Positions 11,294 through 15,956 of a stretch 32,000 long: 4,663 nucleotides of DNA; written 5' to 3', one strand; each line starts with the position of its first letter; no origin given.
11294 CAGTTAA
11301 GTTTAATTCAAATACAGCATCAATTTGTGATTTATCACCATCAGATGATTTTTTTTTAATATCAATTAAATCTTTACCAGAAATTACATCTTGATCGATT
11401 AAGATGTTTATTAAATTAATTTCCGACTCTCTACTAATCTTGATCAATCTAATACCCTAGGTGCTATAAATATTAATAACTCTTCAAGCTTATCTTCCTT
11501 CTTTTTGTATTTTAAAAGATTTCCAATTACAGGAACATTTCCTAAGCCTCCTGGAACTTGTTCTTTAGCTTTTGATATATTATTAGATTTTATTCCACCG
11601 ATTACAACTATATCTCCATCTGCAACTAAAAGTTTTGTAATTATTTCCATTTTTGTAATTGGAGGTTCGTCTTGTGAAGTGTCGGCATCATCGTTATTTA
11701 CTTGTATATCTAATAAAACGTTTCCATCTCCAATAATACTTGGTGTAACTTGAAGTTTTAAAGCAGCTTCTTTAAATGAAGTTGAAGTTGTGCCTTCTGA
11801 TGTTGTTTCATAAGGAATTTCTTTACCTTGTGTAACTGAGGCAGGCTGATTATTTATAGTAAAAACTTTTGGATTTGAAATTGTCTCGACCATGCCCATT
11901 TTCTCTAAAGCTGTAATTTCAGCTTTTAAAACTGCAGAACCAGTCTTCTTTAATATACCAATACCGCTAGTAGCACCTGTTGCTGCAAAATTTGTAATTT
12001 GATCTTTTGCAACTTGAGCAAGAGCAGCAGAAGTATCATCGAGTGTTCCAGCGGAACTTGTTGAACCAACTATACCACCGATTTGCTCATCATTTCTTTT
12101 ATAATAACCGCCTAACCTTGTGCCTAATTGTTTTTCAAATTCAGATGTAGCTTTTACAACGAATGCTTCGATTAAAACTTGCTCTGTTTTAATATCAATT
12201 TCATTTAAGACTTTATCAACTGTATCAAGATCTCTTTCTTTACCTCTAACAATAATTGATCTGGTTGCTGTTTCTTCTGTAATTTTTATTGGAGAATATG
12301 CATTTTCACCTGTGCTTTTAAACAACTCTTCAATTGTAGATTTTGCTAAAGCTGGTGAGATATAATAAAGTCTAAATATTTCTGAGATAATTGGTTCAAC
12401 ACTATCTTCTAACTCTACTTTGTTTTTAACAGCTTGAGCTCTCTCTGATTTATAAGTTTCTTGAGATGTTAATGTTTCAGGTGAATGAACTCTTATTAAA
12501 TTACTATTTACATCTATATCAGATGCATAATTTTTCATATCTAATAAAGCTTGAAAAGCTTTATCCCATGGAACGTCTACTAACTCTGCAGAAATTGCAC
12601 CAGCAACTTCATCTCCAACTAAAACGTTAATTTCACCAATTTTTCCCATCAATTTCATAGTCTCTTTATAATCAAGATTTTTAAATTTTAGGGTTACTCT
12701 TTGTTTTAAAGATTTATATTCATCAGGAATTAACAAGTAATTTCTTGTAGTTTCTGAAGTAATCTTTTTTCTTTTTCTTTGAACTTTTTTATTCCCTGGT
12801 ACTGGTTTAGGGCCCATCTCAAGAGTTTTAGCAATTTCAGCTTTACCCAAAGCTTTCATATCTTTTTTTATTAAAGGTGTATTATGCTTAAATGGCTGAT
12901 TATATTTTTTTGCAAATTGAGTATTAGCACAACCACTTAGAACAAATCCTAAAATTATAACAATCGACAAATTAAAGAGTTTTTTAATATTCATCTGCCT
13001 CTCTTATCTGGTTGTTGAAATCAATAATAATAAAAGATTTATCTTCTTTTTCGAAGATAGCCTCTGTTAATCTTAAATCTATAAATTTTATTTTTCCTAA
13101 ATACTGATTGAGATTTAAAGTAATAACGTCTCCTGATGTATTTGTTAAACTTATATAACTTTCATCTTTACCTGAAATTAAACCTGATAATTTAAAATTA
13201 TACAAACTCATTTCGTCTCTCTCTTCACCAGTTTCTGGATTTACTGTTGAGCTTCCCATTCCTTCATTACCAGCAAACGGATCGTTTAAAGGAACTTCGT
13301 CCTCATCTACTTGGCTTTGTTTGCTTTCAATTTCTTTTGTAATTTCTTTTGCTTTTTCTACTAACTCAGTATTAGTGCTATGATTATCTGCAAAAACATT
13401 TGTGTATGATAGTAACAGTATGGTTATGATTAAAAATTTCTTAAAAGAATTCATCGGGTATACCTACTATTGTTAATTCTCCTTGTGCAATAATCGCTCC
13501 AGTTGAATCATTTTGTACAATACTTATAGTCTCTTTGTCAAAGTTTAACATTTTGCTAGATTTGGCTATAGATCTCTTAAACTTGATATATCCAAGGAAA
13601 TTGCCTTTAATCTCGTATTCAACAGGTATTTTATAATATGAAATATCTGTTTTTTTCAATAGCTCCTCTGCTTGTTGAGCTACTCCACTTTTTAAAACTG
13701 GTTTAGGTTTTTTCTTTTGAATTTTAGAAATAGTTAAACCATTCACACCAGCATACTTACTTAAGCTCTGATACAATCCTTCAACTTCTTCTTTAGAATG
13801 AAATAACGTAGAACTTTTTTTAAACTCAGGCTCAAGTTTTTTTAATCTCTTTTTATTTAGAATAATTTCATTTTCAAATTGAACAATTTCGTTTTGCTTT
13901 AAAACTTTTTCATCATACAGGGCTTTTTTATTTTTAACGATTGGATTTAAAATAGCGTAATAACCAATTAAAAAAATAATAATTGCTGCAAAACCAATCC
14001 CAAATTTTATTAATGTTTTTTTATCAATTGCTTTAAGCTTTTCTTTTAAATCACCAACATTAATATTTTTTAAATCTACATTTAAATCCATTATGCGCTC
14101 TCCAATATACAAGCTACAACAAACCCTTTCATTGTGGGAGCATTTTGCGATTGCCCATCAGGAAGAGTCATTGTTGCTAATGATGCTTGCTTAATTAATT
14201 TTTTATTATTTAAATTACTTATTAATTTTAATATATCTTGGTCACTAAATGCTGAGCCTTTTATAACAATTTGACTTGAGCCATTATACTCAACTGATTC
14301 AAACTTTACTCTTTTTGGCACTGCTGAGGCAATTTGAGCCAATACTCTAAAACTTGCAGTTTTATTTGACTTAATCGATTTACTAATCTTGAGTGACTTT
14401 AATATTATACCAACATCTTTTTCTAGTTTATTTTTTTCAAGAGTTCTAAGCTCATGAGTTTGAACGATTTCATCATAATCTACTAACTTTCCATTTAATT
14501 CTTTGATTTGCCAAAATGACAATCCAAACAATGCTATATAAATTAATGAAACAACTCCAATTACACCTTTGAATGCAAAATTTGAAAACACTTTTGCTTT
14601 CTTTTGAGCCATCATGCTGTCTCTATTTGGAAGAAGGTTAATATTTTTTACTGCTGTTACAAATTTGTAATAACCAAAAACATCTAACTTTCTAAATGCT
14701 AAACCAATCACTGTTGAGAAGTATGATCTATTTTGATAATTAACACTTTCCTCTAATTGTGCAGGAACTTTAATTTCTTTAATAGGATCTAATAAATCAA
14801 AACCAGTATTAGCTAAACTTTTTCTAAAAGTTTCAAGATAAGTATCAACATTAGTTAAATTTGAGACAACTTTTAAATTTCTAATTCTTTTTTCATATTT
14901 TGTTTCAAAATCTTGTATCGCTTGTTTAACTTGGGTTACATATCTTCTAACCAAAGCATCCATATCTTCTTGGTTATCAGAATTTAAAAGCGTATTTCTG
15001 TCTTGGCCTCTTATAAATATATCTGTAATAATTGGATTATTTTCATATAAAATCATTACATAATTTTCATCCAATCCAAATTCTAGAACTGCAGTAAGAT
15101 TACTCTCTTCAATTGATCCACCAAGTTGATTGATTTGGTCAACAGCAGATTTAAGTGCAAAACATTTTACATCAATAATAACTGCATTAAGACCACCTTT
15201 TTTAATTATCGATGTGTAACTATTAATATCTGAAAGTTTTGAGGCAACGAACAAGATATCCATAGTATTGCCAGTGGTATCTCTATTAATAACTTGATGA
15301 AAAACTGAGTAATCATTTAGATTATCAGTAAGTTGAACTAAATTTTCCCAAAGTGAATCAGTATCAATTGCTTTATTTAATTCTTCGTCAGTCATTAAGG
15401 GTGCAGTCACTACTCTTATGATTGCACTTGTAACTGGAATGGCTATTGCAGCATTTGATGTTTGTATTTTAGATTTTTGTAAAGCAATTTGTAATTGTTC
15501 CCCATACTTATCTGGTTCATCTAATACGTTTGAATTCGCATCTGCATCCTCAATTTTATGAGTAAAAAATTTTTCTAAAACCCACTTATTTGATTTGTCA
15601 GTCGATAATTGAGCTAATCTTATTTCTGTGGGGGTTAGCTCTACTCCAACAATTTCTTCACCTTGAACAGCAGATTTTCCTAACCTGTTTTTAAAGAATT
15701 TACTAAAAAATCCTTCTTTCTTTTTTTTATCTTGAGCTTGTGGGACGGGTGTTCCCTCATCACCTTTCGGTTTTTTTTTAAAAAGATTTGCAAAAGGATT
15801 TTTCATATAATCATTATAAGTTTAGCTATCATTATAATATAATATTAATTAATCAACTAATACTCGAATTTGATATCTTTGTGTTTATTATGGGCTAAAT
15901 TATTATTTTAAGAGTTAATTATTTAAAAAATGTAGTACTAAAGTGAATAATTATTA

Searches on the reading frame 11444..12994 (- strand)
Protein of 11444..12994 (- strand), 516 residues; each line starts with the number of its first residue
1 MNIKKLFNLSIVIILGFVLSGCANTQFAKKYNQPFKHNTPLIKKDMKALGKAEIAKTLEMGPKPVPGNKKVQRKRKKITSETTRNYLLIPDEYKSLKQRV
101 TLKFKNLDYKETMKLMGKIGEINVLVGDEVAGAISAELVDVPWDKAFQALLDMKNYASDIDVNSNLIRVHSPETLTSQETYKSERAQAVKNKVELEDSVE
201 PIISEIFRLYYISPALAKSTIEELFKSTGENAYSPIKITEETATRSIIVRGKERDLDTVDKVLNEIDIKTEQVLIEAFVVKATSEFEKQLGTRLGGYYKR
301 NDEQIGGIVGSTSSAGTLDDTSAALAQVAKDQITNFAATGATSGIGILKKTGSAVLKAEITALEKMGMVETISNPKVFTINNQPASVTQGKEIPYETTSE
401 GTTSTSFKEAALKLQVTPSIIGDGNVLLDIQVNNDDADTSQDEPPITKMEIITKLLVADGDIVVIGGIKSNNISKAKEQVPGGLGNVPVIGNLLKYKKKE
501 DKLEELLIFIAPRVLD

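Call 7: search_protein_families(library=pfam, proteins=[window:11444-12994:-], max_evalue=0.01)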
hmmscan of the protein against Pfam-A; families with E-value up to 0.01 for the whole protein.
window:11444-12994:- (516 aa): 4 families
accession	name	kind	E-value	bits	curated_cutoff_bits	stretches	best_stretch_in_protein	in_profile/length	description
PF00263.26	Secretin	-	7.3e-40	136.8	27.5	1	362-515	1-168/169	Bacterial type II and III secretion system protein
PF03958.22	Secretin_N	-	4.6e-06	27.2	28.2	1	205-272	2-69/69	Bacterial type II/III secretion system short domain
PF07660.19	STN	-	0.00032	20.9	28.4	0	122-157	1-39/52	Secretin and TonB N terminus short domain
PF01698.23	SAM_LFY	-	0.008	16.6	25.2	0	219-283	4-67/80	Floricaula / Leafy protein SAM domain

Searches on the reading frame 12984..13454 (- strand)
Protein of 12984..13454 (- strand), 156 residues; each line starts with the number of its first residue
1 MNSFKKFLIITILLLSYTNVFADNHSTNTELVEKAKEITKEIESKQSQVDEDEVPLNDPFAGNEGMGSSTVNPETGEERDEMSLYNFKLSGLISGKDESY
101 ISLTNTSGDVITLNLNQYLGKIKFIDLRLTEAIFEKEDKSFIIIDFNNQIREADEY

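Call 7: search_protein_families(library=pfam, proteins=[window:12984-13454:-], max_evalue=0.01)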
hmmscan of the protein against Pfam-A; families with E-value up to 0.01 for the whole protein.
window:12984-13454:- (156 aa): 0 families

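Call 59: search_protein_families(library=pfam, proteins=[window:12984-13454:-], max_evalue=0.1)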
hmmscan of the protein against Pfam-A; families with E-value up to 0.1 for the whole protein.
window:12984-13454:- (156 aa): 0 families

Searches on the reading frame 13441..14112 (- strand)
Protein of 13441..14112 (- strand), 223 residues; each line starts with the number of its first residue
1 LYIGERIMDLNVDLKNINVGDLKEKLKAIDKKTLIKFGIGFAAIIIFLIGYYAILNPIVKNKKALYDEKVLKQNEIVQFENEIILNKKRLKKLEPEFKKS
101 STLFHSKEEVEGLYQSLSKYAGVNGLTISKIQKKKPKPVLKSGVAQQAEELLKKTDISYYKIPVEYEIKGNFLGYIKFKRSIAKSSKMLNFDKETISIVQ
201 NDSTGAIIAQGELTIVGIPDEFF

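Call 7: search_protein_families(library=pfam, proteins=[window:13441-14112:-], max_evalue=0.01)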
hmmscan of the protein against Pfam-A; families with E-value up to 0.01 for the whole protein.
window:13441-14112:- (223 aa): 1 family
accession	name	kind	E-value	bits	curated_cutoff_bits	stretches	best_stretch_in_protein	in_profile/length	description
PF04350.18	PilO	-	3.2e-05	24.5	22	1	86-202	28-127/145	Pilus assembly protein, PilO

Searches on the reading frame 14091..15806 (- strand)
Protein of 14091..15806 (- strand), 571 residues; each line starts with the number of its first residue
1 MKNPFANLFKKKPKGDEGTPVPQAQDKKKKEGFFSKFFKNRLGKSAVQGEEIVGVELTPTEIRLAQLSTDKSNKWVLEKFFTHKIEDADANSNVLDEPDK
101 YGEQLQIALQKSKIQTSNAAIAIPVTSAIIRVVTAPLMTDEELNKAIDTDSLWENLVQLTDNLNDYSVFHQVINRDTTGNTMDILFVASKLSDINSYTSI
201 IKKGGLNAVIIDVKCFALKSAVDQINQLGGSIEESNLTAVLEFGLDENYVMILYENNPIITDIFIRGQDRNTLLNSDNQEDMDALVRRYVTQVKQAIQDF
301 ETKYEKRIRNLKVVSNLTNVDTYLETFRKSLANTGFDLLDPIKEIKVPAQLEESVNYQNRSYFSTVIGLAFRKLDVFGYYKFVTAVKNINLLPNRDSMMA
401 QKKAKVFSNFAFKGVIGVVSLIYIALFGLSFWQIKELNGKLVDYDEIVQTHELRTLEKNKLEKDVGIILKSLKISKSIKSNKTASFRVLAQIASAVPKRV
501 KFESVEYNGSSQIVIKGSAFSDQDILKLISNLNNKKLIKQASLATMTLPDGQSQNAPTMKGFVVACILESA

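Call 7: search_protein_families(library=pfam, proteins=[window:14091-15806:-], max_evalue=0.01)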
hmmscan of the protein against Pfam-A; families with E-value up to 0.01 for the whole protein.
window:14091-15806:- (571 aa): 2 families
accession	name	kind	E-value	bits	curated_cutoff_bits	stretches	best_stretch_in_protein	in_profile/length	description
PF11104.14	PilM_2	-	5.4e-19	68.8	27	1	54-259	1-203/340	Type IV pilus assembly protein PilM;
PF05137.18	PilN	-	1.7e-08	34.8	22.8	1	487-565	1-75/78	Fimbrial assembly protein (PilN)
